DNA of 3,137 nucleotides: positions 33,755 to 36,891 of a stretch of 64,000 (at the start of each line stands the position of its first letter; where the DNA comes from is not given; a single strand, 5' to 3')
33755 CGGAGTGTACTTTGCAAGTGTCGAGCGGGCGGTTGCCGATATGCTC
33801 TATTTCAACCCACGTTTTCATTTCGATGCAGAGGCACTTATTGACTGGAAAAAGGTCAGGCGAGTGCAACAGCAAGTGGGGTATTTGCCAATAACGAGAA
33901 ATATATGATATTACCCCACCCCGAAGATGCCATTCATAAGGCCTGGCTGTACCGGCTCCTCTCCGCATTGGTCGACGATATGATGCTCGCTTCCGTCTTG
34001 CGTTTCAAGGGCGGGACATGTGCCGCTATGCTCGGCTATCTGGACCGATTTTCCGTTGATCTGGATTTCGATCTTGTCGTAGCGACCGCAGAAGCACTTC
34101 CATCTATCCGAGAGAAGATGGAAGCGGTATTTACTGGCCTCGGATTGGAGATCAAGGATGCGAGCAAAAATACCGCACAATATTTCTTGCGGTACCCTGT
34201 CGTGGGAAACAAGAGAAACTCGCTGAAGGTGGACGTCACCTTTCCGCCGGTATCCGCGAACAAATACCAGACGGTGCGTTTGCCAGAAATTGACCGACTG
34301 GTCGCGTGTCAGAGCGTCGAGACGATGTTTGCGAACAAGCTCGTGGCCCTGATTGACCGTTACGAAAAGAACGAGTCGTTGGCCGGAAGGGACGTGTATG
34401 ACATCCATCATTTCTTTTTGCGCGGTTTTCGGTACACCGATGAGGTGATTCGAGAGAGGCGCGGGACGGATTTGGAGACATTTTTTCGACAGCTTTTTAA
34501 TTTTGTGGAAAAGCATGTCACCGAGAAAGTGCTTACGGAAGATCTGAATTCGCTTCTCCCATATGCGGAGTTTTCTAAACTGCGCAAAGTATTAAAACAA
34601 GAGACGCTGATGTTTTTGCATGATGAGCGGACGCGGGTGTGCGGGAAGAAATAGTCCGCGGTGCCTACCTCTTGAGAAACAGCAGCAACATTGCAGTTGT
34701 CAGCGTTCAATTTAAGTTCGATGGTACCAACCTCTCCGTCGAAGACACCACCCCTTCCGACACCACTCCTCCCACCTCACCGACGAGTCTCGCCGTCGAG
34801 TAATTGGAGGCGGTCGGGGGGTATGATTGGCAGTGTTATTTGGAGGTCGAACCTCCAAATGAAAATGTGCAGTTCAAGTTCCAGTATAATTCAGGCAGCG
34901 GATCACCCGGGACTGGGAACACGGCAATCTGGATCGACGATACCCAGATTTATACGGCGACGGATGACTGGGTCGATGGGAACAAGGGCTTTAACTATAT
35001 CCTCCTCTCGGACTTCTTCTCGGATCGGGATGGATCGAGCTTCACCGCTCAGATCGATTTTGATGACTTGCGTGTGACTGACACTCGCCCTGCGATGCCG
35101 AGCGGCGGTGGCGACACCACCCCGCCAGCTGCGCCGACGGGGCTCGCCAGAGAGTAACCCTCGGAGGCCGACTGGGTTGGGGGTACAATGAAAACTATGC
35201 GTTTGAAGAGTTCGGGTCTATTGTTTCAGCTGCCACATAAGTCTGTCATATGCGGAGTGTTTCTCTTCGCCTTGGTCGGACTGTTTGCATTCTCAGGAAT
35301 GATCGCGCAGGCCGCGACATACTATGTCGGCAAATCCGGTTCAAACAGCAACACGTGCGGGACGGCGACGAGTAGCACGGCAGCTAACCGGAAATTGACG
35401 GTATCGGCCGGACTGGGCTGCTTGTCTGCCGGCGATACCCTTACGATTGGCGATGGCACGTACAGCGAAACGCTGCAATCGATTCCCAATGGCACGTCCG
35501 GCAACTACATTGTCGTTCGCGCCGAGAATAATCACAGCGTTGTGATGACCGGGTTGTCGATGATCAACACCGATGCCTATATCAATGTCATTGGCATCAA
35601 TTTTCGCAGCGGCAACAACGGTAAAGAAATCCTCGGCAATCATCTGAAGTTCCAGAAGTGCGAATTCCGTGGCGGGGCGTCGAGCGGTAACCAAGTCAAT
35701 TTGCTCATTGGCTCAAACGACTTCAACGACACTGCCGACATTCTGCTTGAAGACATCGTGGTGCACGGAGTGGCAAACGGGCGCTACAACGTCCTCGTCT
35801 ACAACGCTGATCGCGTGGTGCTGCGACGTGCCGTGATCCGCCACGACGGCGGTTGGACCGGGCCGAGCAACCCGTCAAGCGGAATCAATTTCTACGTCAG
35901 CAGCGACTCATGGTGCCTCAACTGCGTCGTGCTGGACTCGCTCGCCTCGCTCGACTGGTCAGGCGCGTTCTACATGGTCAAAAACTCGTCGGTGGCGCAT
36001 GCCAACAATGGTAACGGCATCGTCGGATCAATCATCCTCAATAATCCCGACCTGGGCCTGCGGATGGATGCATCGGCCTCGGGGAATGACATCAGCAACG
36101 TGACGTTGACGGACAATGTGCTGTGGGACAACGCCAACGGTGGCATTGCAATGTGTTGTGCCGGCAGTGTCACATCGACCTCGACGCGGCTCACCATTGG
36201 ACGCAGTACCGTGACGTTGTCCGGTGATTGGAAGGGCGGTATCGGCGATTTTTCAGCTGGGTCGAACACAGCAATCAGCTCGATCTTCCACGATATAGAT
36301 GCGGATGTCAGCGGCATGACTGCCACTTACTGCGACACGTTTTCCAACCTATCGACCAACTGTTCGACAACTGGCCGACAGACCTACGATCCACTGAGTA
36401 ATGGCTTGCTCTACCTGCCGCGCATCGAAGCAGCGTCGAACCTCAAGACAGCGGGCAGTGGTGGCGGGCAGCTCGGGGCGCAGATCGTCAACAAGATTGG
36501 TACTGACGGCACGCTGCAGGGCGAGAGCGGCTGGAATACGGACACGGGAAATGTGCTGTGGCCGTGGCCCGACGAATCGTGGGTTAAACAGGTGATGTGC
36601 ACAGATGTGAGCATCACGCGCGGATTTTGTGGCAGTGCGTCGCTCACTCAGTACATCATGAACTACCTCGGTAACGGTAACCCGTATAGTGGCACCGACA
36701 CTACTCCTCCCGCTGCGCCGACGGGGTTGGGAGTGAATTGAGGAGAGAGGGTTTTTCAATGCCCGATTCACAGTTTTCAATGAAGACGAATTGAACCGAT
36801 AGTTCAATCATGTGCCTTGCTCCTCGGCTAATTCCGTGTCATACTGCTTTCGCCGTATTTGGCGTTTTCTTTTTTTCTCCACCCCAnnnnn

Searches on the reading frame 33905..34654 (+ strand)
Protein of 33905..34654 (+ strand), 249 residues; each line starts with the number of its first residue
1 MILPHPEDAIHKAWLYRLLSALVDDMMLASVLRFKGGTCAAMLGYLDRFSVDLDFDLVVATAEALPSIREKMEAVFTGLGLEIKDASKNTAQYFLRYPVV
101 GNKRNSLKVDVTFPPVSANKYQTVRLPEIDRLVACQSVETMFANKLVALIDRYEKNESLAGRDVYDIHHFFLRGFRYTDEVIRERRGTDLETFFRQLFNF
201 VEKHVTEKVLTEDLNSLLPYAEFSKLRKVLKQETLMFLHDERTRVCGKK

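Call 31: search_protein_families(library=pfam, proteins=[window:33905-34654:+], max_evalue=0.001)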
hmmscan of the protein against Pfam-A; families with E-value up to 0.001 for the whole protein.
window:33905-34654:+ (249 aa): 1 family
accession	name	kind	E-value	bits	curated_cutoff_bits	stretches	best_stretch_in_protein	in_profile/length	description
PF08843.17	AbiEii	-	2.5e-22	80.4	22.5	1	18-217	2-219/238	Nucleotidyl transferase AbiEii toxin, Type IV TA system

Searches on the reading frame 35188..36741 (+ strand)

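Call 20: search_protein_families(library=pfam, proteins=[window:35188-36741:+], max_evalue=0.001)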
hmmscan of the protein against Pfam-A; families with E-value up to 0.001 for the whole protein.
window:35188-36741:+ (517 aa): 1 family
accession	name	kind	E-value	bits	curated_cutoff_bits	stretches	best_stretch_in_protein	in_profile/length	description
PF14592.12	Chondroitinas_B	-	7.6e-06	25.6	24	1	79-147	14-84/426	Chondroitinase B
